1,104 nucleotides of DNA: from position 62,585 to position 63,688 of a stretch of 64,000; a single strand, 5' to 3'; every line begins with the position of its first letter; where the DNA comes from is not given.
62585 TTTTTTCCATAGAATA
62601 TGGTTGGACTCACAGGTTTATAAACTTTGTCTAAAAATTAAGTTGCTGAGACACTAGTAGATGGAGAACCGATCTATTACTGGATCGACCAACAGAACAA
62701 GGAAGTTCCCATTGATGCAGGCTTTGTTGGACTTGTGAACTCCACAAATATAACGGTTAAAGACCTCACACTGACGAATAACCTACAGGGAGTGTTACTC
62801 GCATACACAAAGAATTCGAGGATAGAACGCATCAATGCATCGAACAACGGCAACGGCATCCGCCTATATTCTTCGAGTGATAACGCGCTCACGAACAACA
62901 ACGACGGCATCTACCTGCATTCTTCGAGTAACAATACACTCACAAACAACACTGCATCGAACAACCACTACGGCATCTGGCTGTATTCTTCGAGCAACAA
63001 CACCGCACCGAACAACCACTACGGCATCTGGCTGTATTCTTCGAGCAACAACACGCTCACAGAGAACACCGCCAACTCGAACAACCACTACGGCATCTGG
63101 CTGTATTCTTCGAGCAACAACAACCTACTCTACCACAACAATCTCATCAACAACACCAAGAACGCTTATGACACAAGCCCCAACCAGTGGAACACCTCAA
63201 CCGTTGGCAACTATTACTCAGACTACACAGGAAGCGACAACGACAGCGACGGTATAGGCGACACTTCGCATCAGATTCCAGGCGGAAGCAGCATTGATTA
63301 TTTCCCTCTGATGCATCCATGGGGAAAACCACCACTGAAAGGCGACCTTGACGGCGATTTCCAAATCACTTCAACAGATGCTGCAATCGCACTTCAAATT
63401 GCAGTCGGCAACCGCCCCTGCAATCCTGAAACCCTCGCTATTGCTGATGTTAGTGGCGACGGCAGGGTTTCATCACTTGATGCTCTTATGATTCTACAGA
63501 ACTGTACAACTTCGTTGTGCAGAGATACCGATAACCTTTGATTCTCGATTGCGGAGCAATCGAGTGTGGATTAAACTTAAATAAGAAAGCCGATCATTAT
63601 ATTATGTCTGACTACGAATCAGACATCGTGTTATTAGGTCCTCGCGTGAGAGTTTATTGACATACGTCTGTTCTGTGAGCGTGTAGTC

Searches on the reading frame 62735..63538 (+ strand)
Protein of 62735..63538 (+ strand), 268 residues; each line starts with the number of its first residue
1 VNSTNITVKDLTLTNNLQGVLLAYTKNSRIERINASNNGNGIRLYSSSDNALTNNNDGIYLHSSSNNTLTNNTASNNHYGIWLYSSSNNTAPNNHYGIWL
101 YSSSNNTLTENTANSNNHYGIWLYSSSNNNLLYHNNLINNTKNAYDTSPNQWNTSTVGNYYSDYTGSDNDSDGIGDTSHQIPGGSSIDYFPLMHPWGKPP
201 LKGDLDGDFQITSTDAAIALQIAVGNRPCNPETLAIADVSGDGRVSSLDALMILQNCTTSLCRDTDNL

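Call 45: search_protein_families(library=pfam, proteins=[window:62735-63538:+], max_evalue=0.01)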
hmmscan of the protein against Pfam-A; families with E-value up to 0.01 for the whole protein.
window:62735-63538:+ (268 aa): 3 families
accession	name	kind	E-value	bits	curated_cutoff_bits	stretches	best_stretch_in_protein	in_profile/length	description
PF05048.19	NosD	-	1.6e-28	100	23.6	1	2-166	23-212/212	Periplasmic copper-binding protein (NosD)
PF13229.12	Beta_helix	-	1.1e-23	84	25.9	2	52-152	41-149/158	Right handed beta helix region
PF00404.24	Dockerin_1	-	1.2e-09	38.7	22.9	1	202-253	1-52/57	Dockerin type I domain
